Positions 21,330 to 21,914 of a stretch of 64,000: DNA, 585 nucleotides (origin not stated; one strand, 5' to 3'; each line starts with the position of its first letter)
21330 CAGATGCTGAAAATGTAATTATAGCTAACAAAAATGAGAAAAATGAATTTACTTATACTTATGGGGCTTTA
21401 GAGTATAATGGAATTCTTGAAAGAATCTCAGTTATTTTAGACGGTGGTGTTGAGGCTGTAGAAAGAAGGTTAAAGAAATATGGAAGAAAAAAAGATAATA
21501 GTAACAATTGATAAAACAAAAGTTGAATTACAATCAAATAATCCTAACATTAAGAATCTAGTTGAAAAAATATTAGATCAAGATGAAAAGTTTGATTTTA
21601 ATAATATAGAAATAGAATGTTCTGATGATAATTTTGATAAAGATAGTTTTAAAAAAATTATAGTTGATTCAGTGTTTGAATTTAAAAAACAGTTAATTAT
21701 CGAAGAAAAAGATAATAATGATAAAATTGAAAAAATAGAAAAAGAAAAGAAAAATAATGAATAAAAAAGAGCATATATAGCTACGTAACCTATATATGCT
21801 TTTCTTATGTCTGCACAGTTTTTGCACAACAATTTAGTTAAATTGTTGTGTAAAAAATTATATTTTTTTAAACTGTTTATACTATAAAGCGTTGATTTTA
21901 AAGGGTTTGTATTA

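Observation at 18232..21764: Three-gene operon: HTH-Fic / PHP-phosphoesterase fused to a split SMC-RecN-type ABC ATPase / small overlapping ORF. Candidate antiphage or abortive-infection system.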

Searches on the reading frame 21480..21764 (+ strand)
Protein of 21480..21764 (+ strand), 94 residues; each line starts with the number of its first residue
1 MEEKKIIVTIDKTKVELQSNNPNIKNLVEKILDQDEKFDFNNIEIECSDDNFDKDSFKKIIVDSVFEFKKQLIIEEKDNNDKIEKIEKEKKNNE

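Call 3: search_protein_families(library=pfam, proteins=[window:21480-21764:+], max_evalue=0.01)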
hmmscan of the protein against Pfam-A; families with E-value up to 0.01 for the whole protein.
window:21480-21764:+ (94 aa): 0 families

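Call 4: search_protein_families(library=padloc, proteins=[window:21480-21764:+], max_evalue=0.01)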
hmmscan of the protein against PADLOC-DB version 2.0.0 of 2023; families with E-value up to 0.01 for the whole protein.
window:21480-21764:+ (94 aa): 0 families

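Call 5: search_protein_families(library=ncbifam, proteins=[window:21480-21764:+], max_evalue=0.01)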
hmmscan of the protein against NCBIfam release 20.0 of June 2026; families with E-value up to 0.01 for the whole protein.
window:21480-21764:+ (94 aa): 1 family
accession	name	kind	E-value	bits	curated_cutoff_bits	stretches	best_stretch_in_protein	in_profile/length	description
NF045906.1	LysophlipPlaALeg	equivalog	0.0036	16.5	450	1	7-71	203-266/305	GDSL family lysophospholipase PlaA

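Call 27: find_homologous_proteins(query=window:21480-21764:+, max_evalue=0.01)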
Query window:21480-21764:+ (94 aa): 13 proteins with E <= 0.01 among 32 candidates.
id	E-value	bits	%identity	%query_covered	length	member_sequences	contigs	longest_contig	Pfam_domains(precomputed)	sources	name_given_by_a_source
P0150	1.9e-37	145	86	100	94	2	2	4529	-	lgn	-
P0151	6.3e-35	137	82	99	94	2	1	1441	-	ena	-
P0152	7.0e-35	136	84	100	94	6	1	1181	-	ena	-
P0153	8.1e-35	136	82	100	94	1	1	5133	-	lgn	-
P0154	5.0e-34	134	84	96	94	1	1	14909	-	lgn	-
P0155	1.1e-33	133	81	100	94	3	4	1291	-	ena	-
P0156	3.9e-33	131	79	86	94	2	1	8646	-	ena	-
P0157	7.2e-33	130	80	86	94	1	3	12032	-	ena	-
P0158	1.0e-32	130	77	86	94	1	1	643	-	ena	-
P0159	6.2e-32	127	79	100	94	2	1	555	-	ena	-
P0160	2.1e-31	125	73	96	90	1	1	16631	-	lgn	-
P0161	1.1e-15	75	60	74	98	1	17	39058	-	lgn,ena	-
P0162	5.0e-9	54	51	73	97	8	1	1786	-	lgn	-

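Call 40: search_protein_representatives(alignment_id=A3)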
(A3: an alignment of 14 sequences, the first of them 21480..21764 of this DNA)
Query: 14 sequences, 94 profile positions. Proteins with E-value up to 0.001 (for the whole library): 121; up to 1e-10: 25; up to 1e-30: 1. The best 121 are listed.
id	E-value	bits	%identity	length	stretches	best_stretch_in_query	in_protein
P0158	1.2e-37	143.9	-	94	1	1-94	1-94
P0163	2.1e-27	111.1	-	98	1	1-92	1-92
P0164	4.2e-26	106.9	-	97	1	1-92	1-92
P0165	1.3e-25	105.3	-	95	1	1-92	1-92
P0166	5.8e-25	103.2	-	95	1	1-90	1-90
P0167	1.4e-24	102.0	-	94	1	1-92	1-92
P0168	5.1e-22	93.8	-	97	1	1-91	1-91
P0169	2.4e-21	91.6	-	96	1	1-90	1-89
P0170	2.6e-21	91.5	-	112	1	3-92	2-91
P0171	1.7e-18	82.5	-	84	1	11-91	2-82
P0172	2.5e-17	78.8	-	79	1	1-59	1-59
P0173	2.2e-16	75.8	-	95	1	19-93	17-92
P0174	3.1e-16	75.2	-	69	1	1-54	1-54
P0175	1.6e-15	73.0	-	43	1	1-43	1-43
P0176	1.8e-15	72.8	-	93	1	1-90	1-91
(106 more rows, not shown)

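Call 51: search_protein_families(library=padloc, alignment_id=A4, max_evalue=0.1)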
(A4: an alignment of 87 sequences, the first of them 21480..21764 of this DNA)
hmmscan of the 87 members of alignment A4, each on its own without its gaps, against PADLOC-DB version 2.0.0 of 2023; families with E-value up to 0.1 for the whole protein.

A. member 1, window:21480-21764:+ (94 aa): 0 families

B. families by the number of members that match (of 87 scanned): 30 families (the first 25 are shown)
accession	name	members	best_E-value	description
PDLC02342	AbiB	1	0.00014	AbiB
PDLC03815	RTasDUF1848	1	0.00036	DRT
PDLC01210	Cmr5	1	0.0004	CAS-III-B; effector_SS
PDLC00663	Effector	1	0.00086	1TM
PDLC04620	PDC-M38B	1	0.0013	-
PDLC01930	CARF7--CARF_DUF2103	1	0.0016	-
PDLC02408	Aga_SIR2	1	0.0017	Class II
PDLC01660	Cas13Cterm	1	0.0023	Cas effector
PDLC00481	JetB1|JetB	1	0.0029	DUF4194 domain; MukE-like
PDLC03889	NsnC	1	0.0029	-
PDLC02786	SspE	1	0.0029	SspE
PDLC01379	Csn2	1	0.003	CAS-II-A; acquisition_associated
PDLC04083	SIR2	1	0.0058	-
PDLC00067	GajA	1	0.0062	AAA ATPase domain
PDLC04205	HEC-01B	1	0.0078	-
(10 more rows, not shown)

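Call 52: search_protein_families(library=pfam, alignment_id=A4, max_evalue=0.1)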
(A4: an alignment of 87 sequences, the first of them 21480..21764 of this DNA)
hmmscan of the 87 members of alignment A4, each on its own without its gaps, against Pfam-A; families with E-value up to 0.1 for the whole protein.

A. member 1, window:21480-21764:+ (94 aa): 1 family
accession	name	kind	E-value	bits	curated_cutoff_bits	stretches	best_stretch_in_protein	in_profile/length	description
PF01390.26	SEA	-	0.082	13.5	26.4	1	16-93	25-98/106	SEA domain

B. families by the number of members that match (of 87 scanned): 85 families (the first 25 are shown)
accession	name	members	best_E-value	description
PF18290.7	Nudix_hydro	5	0.008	Nudix hydrolase domain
PF17959.7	EF-hand_14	4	0.0019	EF-hand domain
PF10437.14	Lip_prot_lig_C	3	0.0027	Bacterial lipoate protein ligase C-terminus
PF09548.15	Spore_III_AB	3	0.0076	Stage III sporulation protein AB (spore_III_AB)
PF19970.4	VMAP-M9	3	0.016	vWA-MoxR associated protein middle region (VMAP-M) 9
PF16043.11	DUF4795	2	0.0015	Domain of unknown function (DUF4795)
PF24515.1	ARM_KNTC1_3rd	2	0.0033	KNTC1 third ARM-repeats domain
PF03542.21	Tuberin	2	0.007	Tuberin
PF22390.1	LntA_helical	2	0.011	LntA, four-helical up-and-down bundle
PF23735.1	KIF9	2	0.013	Kinesin-like protein KIF9 domain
PF23792.1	CD1375-like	2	0.021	CD1375-like protein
PF15593.11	Imm42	1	0.0015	Immunity protein 42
PF05499.17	DMAP1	1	0.0034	DNA methyltransferase 1-associated protein 1 (DMAP1)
PF24799.1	Paxt-1_C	1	0.0043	Partner of xrn-2 protein 1-like, C-terminal domain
PF07287.17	AtuA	1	0.0043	Acyclic terpene utilisation family protein AtuA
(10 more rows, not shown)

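Call 54: predict_structure(alignment_id=A4)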
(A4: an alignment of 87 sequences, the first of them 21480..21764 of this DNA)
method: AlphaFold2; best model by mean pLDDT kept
length: 94 residues; sequences in the alignment: 87
mean_pLDDT: 77.5   pTM: 0.54
mean pLDDT of the five models: 77.5, 73.6, 73.3, 72.2, 71.8
residues with pLDDT >= 90: 0; 70-90: 80; 50-70: 13; < 50: 1
segments of 3 or more residues with pLDDT < 50: none
pLDDT, mean of each block of 10 residues (from residue 1): 72 76 74 76 82 84 81 73 82 70
secondary structure, 60 per line:
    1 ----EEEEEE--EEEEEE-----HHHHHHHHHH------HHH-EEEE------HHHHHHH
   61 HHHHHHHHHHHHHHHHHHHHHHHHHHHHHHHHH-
elements in order: E5-10 E13-18 H24-33 E44-47 H54-93

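Call 56: fold_search(model_id=the predicted structure, library=pdb)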
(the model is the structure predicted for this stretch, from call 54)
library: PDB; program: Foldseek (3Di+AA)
matches with E <= 10: 112; with E <= 0.001: 0
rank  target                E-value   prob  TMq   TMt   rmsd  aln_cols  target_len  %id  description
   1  9xph_G                3.0e+00  0.06  0.19  0.08   5.7        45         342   18  The structure of baseplate central region of phage phikz (released 2026-02-11)
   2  5exv_B                3.2e+00  0.08  0.17  0.10   2.3        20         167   25  Crystal structure of heme binding protein HutX from Vibrio cholerae (released 2016-07-13)
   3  9xph_D                3.2e+00  0.06  0.19  0.09   5.9        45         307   18  The structure of baseplate central region of phage phikz (released 2026-02-11)
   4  3t5p_A                3.7e+00  0.02  0.16  0.06  10.6        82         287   13  Crystal structure of a putative diacylglycerol kinase from Bacillus anthracis str. Sterne (released 2011-09-07)
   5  5tv5_B                3.9e+00  0.03  0.20  0.11   6.5        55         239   11  BioW from Aquifex aeoulicus (released 2016-12-07)
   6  9nw3_3A               4.2e+00  0.02  0.16  0.05  13.8        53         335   13  Ciliary tip central pair (released 2025-07-30)
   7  5exv_D                4.5e+00  0.07  0.17  0.10   2.4        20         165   25  Crystal structure of heme binding protein HutX from Vibrio cholerae (released 2016-07-13)
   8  2jve_MODEL_1_A        4.5e+00  0.06  0.23  0.28   5.9        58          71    9  Solution structure of the extracellular domain of Prod1, a protein implicated in proximodistal identity during (released 2008-09-30)
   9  5yxy_E                4.5e+00  0.03  0.20  0.16   7.6        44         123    9  Crystal structure of the HyhL-HypA complex (form I) (released 2018-06-20)
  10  7ohx_H                4.5e+00  0.02  0.16  0.14   7.0        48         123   12  Nog1-TAP associated immature ribosomal particles from S. cerevisiae after rpL34 expression shut down, population A (released 2021-11-03)
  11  8k0k_D                4.8e+00  0.07  0.18  0.06   1.3        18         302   11  Crystal structure of Csy complex (released 2024-07-10)
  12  1wlf                  4.8e+00  0.06  0.16  0.10   2.4        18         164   22  Structure of the N-terminal domain of PEX1 AAA-ATPase: Characterization of a putative adaptor-binding domain (released 2004-09-07)
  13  7dkk_A                5.1e+00  0.05  0.17  0.18   6.4        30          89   27  De novo design protein XM2H (released 2021-12-08)
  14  6eci_P                5.5e+00  0.08  0.17  0.13   1.6        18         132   22  Structure of the FAD binding protein MSMEG_5243 from Mycobacterium smegmatis (released 2018-12-26)
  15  5exv_A                5.5e+00  0.06  0.17  0.10   2.3        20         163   25  Crystal structure of heme binding protein HutX from Vibrio cholerae (released 2016-07-13)
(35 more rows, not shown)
